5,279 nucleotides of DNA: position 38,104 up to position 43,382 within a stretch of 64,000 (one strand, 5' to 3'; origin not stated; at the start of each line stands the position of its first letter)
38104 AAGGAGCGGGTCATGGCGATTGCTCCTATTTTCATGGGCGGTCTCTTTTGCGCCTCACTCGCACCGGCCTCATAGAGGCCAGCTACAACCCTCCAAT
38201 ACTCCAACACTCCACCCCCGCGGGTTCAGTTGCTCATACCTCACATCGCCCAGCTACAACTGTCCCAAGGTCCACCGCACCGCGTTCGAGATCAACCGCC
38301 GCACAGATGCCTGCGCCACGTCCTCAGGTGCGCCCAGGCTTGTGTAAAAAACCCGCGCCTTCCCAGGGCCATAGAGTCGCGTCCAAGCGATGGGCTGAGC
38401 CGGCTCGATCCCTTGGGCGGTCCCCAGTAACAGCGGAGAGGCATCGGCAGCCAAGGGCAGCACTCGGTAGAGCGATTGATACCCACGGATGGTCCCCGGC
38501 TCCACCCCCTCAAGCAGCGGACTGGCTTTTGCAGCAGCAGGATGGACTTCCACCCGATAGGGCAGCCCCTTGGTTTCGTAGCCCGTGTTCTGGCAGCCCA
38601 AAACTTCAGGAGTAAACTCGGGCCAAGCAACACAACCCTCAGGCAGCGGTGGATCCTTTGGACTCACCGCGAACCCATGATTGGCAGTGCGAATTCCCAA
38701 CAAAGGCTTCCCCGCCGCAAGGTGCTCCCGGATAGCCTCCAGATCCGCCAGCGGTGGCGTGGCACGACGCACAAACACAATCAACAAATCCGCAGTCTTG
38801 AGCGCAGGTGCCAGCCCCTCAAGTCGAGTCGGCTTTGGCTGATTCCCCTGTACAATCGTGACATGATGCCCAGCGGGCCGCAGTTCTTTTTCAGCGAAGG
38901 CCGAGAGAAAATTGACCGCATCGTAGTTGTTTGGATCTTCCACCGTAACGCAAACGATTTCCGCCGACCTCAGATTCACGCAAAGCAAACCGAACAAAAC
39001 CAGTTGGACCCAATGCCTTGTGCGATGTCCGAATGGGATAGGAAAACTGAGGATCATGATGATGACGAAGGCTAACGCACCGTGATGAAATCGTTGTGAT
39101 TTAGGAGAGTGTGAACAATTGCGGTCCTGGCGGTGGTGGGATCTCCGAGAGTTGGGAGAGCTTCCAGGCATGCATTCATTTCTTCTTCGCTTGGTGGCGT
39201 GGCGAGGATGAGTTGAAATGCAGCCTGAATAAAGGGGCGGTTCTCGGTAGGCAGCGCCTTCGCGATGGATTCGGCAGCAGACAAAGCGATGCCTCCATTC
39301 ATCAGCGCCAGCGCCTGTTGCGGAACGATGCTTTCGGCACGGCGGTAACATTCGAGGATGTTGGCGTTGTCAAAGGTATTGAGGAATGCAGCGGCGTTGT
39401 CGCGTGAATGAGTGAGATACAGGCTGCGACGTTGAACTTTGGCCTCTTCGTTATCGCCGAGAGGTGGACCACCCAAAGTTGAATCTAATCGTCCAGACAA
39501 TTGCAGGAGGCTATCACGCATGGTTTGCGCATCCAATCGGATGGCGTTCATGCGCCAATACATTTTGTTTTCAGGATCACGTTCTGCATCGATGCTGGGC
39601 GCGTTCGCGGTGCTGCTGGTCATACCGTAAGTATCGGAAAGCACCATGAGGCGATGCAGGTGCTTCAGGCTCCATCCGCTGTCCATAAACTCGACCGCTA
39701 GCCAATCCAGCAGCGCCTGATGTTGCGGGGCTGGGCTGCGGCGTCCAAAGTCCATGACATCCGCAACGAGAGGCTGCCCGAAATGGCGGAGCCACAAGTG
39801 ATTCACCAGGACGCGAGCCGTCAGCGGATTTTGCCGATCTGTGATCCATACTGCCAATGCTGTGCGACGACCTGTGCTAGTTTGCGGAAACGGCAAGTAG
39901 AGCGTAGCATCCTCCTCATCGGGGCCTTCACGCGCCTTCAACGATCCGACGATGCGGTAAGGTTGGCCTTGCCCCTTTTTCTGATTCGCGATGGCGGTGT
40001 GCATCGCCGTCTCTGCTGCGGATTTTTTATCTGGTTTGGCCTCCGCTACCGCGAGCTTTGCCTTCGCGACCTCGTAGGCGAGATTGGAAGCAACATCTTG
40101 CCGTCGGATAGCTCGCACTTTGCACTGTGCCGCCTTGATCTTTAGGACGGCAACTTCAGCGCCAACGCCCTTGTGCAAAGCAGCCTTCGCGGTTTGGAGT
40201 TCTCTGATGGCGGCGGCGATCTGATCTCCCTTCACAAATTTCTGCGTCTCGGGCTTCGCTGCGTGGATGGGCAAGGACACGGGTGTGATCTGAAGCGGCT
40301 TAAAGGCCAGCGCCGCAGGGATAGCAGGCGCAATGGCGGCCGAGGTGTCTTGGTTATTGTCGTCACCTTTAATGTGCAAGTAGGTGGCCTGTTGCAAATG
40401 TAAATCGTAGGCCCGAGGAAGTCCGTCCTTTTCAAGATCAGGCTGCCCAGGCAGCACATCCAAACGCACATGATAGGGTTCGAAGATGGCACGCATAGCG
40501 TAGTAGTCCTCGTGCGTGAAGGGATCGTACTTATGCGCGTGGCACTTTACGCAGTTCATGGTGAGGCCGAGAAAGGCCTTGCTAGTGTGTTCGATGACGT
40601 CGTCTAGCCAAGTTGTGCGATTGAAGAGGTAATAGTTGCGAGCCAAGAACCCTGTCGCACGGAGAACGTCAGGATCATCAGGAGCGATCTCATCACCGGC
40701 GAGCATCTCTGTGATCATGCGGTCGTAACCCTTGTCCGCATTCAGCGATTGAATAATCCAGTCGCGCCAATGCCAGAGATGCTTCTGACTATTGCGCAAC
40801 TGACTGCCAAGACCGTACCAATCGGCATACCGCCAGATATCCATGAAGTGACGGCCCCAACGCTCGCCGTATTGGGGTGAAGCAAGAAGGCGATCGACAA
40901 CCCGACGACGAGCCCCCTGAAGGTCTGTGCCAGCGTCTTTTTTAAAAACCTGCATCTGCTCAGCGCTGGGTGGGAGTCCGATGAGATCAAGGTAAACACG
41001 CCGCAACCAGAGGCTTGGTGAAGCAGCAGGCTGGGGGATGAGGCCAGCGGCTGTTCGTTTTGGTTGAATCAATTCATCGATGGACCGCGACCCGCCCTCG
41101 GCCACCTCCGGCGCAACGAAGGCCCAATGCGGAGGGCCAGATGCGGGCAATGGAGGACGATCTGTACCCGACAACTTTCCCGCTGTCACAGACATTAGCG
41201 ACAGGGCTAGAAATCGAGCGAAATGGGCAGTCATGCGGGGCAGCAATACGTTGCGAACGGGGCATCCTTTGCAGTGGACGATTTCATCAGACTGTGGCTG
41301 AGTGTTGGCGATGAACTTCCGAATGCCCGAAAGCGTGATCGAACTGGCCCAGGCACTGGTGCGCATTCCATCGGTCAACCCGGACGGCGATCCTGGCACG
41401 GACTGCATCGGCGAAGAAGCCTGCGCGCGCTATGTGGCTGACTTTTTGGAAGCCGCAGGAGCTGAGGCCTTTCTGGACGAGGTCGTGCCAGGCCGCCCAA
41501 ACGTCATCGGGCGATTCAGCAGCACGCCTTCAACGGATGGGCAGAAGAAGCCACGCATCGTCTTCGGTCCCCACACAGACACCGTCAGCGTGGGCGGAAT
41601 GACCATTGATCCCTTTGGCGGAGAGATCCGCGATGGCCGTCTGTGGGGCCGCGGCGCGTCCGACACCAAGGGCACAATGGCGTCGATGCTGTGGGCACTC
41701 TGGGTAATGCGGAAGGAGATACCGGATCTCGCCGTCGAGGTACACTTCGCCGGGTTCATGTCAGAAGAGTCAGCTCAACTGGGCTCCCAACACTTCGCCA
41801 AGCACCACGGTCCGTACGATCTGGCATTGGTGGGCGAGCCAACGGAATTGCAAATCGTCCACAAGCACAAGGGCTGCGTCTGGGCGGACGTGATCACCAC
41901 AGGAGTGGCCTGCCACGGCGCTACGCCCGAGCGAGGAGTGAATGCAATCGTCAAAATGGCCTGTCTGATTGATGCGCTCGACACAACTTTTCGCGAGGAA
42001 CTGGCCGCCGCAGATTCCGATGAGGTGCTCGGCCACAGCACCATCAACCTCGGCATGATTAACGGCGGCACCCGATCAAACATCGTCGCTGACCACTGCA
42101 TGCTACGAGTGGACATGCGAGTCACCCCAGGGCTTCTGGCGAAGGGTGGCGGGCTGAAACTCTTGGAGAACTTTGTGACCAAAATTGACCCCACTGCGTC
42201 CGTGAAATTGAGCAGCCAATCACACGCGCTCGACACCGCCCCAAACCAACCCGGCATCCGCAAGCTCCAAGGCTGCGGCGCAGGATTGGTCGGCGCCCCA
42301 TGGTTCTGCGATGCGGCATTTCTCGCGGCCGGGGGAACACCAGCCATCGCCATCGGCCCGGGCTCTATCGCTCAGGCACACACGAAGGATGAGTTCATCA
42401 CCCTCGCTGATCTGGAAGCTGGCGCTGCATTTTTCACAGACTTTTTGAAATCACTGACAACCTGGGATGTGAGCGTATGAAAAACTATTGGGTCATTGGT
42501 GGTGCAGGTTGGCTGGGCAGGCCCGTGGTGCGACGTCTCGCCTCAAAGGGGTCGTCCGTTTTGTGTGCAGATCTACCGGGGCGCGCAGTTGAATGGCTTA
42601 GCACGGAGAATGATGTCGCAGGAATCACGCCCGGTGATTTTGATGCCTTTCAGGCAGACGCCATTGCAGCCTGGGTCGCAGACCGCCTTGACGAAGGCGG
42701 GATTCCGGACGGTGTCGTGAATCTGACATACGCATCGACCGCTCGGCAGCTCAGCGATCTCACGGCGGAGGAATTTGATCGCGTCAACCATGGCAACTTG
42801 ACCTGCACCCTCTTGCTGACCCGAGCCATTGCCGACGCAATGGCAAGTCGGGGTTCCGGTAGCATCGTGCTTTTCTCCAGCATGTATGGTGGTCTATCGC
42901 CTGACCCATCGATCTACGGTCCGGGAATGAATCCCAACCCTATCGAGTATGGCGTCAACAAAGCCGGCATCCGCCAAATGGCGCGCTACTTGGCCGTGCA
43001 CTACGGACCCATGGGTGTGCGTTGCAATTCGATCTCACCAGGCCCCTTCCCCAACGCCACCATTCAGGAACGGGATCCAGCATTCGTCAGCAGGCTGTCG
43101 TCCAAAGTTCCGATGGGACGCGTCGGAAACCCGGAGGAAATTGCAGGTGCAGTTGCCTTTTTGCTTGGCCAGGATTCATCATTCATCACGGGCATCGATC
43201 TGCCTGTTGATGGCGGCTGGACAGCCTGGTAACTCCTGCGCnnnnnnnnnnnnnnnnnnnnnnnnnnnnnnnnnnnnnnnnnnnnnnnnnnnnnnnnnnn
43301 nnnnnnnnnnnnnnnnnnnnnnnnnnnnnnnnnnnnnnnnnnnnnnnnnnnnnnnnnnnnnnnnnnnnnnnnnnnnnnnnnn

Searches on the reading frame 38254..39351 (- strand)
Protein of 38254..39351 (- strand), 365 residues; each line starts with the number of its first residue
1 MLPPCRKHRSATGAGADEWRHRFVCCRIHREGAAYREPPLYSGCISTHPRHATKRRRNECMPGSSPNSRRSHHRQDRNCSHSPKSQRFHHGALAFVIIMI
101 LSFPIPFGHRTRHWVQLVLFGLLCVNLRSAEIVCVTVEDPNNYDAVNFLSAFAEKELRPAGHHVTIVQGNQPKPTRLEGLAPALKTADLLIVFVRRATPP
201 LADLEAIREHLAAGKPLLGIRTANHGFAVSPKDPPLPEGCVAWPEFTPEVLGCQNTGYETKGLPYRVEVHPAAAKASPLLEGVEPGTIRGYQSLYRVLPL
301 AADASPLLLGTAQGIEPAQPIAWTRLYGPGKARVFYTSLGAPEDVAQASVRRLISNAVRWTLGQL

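Call 5: search_protein_families(library=pfam, proteins=[window:38254-39351:-], max_evalue=0.01)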
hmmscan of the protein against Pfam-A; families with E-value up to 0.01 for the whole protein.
window:38254-39351:- (365 aa): 1 family
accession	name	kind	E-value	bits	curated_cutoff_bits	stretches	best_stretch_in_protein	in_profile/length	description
PF06283.17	ThuA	-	1.8e-08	35.3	33.4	1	183-361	47-209/209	Trehalose utilisation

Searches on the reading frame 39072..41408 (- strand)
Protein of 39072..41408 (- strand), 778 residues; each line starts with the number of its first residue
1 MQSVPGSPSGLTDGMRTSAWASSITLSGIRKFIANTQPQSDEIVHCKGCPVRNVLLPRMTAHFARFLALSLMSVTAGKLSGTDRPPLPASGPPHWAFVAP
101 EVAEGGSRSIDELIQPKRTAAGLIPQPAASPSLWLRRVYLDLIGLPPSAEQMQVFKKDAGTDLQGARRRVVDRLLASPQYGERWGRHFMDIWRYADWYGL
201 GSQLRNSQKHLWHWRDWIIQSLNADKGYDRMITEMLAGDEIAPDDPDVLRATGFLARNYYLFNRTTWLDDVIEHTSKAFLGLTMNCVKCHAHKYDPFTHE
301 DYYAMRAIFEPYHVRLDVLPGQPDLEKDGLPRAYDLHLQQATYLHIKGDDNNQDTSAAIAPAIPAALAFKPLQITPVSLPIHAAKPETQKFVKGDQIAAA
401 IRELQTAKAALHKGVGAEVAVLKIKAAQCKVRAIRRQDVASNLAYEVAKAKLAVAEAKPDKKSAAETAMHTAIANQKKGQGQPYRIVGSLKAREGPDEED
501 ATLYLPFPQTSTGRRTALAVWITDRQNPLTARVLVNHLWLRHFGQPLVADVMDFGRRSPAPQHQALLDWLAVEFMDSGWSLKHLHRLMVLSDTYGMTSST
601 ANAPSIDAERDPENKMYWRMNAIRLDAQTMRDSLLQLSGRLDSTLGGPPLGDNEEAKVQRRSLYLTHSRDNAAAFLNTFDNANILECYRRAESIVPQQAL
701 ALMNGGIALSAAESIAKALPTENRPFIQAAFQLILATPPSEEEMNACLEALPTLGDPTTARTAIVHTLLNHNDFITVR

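Call 5: search_protein_families(library=pfam, proteins=[window:39072-41408:-], max_evalue=0.01)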
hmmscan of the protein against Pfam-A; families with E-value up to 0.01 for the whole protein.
window:39072-41408:- (778 aa): 2 families
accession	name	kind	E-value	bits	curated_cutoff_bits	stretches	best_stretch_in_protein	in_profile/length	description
PF07587.16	PSD1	-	2.8e-75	253.3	28.5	1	514-750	1-243/244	Protein of unknown function (DUF1553)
PF07583.16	PSCyt2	-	1.1e-69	235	29.8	1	110-312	2-207/209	Protein of unknown function (DUF1549)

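Call 51: find_related_loci(query=window:39072-41234:-, collection=metagenome_contigs, flank=6000)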
Query window:39072-41234:- (720 aa) in metagenome_contigs; peptide patterns used: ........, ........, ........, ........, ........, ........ (x = any residue, [..] = any of these).
332 stretches matched a pattern; 289 encode a relative of the query (tblastn E <= 1e-3); the best 80 are kept; 80 distinct loci.
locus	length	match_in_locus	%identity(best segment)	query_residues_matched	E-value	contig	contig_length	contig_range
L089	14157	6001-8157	82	1-720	0e+0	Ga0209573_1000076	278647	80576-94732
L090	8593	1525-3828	54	36-720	0e+0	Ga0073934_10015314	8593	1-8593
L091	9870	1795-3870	53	36-720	0e+0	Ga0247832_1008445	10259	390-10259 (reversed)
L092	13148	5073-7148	53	36-720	0e+0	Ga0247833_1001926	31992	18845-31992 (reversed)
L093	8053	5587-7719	52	16-720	0e+0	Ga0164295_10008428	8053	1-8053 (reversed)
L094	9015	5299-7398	51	36-720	0e+0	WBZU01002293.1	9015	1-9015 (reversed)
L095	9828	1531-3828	47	36-720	0e+0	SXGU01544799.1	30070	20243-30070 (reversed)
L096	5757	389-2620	48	36-720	0e+0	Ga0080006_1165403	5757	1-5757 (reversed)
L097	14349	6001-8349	46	9-720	0e+0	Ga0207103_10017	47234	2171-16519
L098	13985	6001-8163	50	36-720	0e+0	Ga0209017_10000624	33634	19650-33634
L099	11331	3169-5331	50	36-720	0e+0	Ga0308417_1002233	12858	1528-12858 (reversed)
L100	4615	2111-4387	47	16-720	0e+0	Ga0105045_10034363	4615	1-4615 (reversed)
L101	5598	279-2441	48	36-720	0e+0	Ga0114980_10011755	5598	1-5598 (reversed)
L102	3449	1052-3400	44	36-720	0e+0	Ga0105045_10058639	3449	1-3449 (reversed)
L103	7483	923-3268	47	16-720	0e+0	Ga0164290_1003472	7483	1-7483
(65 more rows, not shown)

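Call 64: search_protein_families(library=ncbifam, proteins=[window:39072-41234:-], max_evalue=0.001)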
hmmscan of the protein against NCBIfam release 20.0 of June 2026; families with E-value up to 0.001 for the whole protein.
window:39072-41234:- (720 aa): 0 families

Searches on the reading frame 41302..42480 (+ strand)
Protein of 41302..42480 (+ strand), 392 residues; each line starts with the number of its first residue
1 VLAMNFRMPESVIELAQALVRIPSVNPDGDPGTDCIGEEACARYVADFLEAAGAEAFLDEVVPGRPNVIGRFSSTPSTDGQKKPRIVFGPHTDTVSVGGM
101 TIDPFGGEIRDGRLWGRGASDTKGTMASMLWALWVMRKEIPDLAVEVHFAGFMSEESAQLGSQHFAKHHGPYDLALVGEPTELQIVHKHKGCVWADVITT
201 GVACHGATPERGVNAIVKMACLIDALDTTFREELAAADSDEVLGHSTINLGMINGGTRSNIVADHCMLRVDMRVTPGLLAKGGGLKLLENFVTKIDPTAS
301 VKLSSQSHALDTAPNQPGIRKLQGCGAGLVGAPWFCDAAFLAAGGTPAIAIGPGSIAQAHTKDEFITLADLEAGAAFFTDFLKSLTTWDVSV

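Call 5: search_protein_families(library=pfam, proteins=[window:41302-42480:+], max_evalue=0.01)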
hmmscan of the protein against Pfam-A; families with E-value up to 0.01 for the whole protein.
window:41302-42480:+ (392 aa): 3 families
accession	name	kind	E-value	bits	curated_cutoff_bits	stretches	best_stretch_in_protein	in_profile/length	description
PF01546.33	Peptidase_M20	-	1.2e-24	87.9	24.6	1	88-383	2-205/206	Peptidase family M20/M25/M40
PF07687.19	M20_dimer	-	5.5e-18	65.3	21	1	188-277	2-85/107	Peptidase dimerisation domain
PF04389.22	Peptidase_M28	-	1.8e-07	31.5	21.3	1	67-169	1-81/193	Peptidase family M28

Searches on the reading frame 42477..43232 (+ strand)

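Call 7: search_protein_families(library=pfam, proteins=[window:42477-43232:+], max_evalue=0.001)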
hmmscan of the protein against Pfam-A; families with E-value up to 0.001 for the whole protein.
window:42477-43232:+ (251 aa): 4 families
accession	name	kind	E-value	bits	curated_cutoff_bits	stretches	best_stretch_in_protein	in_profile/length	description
PF13561.12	adh_short_C2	-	1.4e-39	136.5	27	1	13-249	8-236/236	Enoyl-(Acyl carrier protein) reductase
PF00106.31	adh_short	-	4e-20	72.6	26.6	1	5-192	4-183/195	short chain dehydrogenase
PF08659.16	KR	-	3.6e-07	30.7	22.6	1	4-138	3-139/180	KR domain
PF01370.27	Epimerase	-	7.6e-07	29.2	20.9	1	6-206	3-192/240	NAD dependent epimerase/dehydratase family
